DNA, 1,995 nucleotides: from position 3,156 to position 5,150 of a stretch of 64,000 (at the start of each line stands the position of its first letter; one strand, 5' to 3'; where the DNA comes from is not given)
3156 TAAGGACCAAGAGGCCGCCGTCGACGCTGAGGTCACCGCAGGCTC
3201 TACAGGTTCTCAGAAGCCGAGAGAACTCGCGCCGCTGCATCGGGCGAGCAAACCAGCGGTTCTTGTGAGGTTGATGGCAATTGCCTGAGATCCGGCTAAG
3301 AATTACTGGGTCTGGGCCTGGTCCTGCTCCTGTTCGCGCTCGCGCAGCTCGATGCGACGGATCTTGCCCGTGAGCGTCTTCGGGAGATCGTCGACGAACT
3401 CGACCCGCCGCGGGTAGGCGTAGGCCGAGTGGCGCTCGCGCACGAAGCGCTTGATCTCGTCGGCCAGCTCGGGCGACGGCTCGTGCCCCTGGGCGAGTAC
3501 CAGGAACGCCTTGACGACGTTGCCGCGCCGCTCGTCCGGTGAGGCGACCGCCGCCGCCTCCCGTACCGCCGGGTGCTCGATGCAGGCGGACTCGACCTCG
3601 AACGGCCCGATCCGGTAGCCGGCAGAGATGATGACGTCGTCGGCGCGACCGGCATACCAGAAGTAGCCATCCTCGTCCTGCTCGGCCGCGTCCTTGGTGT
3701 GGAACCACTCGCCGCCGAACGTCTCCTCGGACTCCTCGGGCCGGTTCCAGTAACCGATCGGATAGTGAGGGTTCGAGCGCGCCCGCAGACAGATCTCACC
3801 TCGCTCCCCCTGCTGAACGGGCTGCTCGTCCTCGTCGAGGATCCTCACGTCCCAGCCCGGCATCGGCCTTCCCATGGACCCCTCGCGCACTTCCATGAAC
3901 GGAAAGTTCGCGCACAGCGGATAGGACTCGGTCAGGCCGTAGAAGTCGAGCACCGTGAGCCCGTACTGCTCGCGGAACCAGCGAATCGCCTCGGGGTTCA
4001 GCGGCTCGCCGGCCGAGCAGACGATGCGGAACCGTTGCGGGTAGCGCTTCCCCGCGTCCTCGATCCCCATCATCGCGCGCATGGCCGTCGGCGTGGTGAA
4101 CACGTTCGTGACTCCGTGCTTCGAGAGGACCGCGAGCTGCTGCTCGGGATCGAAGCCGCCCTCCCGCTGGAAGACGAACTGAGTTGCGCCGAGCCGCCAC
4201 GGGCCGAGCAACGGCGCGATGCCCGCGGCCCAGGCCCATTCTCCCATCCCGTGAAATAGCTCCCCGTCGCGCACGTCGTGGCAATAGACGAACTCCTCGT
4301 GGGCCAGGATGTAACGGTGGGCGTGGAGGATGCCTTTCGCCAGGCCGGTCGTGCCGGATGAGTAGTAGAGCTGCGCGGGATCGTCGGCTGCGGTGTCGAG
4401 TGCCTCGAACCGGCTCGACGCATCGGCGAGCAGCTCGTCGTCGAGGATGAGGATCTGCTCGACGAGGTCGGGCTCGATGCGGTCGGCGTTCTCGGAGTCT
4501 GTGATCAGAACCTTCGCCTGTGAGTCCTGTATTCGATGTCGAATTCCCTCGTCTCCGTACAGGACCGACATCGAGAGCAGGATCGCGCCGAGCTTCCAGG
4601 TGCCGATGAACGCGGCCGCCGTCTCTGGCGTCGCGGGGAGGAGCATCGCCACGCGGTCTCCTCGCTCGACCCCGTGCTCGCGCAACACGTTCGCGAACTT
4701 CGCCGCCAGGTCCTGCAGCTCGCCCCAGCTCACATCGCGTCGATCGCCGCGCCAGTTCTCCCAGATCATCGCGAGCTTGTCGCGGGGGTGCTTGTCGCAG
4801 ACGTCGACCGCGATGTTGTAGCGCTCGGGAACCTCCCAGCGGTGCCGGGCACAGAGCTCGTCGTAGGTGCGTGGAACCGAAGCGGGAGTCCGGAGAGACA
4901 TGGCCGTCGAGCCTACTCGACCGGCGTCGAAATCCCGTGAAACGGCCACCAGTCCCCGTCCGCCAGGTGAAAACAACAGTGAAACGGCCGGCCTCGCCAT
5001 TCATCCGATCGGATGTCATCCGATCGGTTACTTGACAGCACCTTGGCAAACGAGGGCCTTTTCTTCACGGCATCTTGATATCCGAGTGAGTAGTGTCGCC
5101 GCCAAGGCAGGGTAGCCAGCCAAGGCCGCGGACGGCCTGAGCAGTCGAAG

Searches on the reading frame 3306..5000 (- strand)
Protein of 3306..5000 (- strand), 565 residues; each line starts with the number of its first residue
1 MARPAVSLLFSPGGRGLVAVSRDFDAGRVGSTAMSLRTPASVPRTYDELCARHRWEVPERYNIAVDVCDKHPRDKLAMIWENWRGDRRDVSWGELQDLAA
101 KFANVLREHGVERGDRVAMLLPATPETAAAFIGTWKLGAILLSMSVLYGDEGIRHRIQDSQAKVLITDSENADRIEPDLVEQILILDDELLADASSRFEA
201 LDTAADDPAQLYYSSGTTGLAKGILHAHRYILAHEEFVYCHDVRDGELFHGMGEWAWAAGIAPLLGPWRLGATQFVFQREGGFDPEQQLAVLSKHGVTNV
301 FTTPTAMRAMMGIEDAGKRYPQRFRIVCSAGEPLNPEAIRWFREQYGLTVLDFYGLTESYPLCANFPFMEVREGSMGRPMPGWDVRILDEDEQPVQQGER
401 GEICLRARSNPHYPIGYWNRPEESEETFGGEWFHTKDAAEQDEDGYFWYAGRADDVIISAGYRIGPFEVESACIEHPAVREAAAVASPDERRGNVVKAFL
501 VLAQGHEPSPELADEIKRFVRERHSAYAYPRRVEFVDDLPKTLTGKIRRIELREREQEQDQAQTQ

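Call 25: search_protein_families(library=pfam, proteins=[window:3306-5000:-], max_evalue=0.001)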
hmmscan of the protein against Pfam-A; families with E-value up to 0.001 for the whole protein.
window:3306-5000:- (565 aa): 2 families
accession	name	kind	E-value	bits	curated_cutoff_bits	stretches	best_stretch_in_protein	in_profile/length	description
PF00501.34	AMP-binding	-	6.9e-74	249.4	29.9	1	68-408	5-377/384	AMP-binding enzyme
PF13193.12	AMP-binding_C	-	4.4e-23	82.4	24.5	1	468-546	1-76/76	AMP-binding enzyme C-terminal domain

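Call 55: find_homologous_proteins(query=window:3306-5000:-, max_evalue=1e-50)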
Query window:3306-5000:- (565 aa): 7940 proteins with E <= 1e-50 among 8000 candidates; the best 120 are listed.
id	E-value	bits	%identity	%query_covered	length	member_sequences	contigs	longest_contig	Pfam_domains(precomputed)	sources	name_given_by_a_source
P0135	0.0e+0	1118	90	91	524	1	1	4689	PF00501.35,PF13193.13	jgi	jgi:acetyl-CoA synthetase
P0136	0.0e+0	1112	90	92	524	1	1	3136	PF00501.35,PF13193.13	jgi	jgi:acetyl-CoA synthetase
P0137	0.0e+0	1110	89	92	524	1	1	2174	PF00501.35,PF13193.13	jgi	jgi:acetyl-CoA synthetase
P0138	0.0e+0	1108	89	92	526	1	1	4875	PF00501.35,PF13193.13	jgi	jgi:acetyl-CoA synthetase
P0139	0.0e+0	1106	89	91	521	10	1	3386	PF00501.35,PF13193.13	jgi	jgi:acetyl-CoA synthetase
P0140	0.0e+0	1104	90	91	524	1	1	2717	PF00501.35,PF13193.13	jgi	jgi:acetyl-CoA synthetase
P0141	0.0e+0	1104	88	93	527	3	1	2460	PF00501.35,PF13193.13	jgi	jgi:acetyl-CoA synthetase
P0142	0.0e+0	1103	89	92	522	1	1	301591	PF00501.35,PF13193.13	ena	-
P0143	0.0e+0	1103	89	91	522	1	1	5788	PF00501.35,PF13193.13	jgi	jgi:acetyl-CoA synthetase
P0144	0.0e+0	1102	88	91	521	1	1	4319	PF00501.35,PF13193.13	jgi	jgi:acetyl-CoA synthetase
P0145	0.0e+0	1101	88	92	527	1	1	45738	PF00501.35,PF13193.13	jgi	jgi:acetyl-CoA synthetase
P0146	0.0e+0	1101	88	91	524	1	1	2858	PF00501.35,PF13193.13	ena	-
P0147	0.0e+0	1101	89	91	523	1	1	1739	PF00501.35,PF13193.13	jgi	jgi:acetyl-CoA synthetase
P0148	0.0e+0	1099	89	91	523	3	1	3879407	PF00501.35,PF13193.13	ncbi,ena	-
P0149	0.0e+0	1097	89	91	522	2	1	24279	PF00501.35,PF13193.13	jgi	jgi:acetyl-CoA synthetase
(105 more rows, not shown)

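Call 56: find_encoding_contigs(protein=P0148, flank=10000, max_places=2)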
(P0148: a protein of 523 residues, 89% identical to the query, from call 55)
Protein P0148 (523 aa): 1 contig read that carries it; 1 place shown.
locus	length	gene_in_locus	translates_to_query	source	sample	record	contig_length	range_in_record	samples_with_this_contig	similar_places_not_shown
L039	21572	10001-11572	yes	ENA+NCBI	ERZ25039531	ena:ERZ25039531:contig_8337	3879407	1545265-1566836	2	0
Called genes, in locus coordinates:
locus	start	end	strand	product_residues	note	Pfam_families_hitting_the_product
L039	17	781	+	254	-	PF00440:TetR_N, PF13305:TetR_C_33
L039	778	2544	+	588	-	PF00296:Bac_luciferase, PF02036:SCP2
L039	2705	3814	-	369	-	PF00743:FMO-like, PF01266:DAO (weak), PF01488:Shikimate_DH (faint), PF01494:FAD_binding_3 (faint), PF03486:HI0933_like (faint), PF07992:Pyr_redox_2, PF13738:Pyr_redox_3, PF13434:Lys_Orn_oxgnase, +2 more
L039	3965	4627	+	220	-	PF00440:TetR_N, PF17940:TetR_C_31 (weak), PF13977:TetR_C_6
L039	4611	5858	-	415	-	PF06245:DUF1015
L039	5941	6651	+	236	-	PF02308:MgtC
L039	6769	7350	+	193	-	-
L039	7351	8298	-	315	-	PF13483:Lactamase_B_3, PF12706:Lactamase_B_2 (weak)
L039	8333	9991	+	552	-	PF00890:FAD_binding_2, PF03486:HI0933_like (faint), PF12831:FAD_oxidored (faint), PF13450:NAD_binding_8 (weak)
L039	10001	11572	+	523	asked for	PF00501:AMP-binding, PF13193:AMP-binding_C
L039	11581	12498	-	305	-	PF01544:CorA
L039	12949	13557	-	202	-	-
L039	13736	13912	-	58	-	-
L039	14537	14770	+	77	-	-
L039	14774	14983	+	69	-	-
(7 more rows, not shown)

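Call 57: find_encoding_contigs(protein=P0142, flank=10000, max_places=2)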
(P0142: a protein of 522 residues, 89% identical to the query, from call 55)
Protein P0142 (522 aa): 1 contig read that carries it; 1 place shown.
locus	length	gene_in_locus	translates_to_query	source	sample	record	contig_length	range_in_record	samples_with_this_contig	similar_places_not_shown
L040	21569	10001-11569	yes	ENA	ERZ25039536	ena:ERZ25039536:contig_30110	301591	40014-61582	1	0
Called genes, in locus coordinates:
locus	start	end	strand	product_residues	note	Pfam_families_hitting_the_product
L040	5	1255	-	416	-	PF03007:WS_DGAT_cat, PF06974:WS_DGAT_C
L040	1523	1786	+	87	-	PF20059:DUF6458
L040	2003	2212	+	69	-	PF23636:DUF7144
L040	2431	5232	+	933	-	PF01804:Penicil_amidase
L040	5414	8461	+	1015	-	PF02129:Peptidase_S15, PF08530:PepX_C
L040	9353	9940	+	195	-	-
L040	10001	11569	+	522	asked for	PF00501:AMP-binding, PF13193:AMP-binding_C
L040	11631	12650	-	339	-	PF00535:Glycos_transf_2, PF13641:Glyco_tranf_2_3, PF01644:Chitin_synth_1 (faint), PF03142:Chitin_synth_2, PF13632:Glyco_trans_2_3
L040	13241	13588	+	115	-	-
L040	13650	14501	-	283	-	PF13230:GATase_4, PF13522:GATase_6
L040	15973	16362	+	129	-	PF00196:GerE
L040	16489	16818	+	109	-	-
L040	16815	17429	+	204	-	PF05724:TPMT, PF05175:MTS (weak), PF13649:Methyltransf_25, PF13847:Methyltransf_31, PF08241:Methyltransf_11, PF08242:Methyltransf_12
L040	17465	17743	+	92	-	PF03476:MOSC_N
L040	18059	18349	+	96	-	PF03473:MOSC (weak)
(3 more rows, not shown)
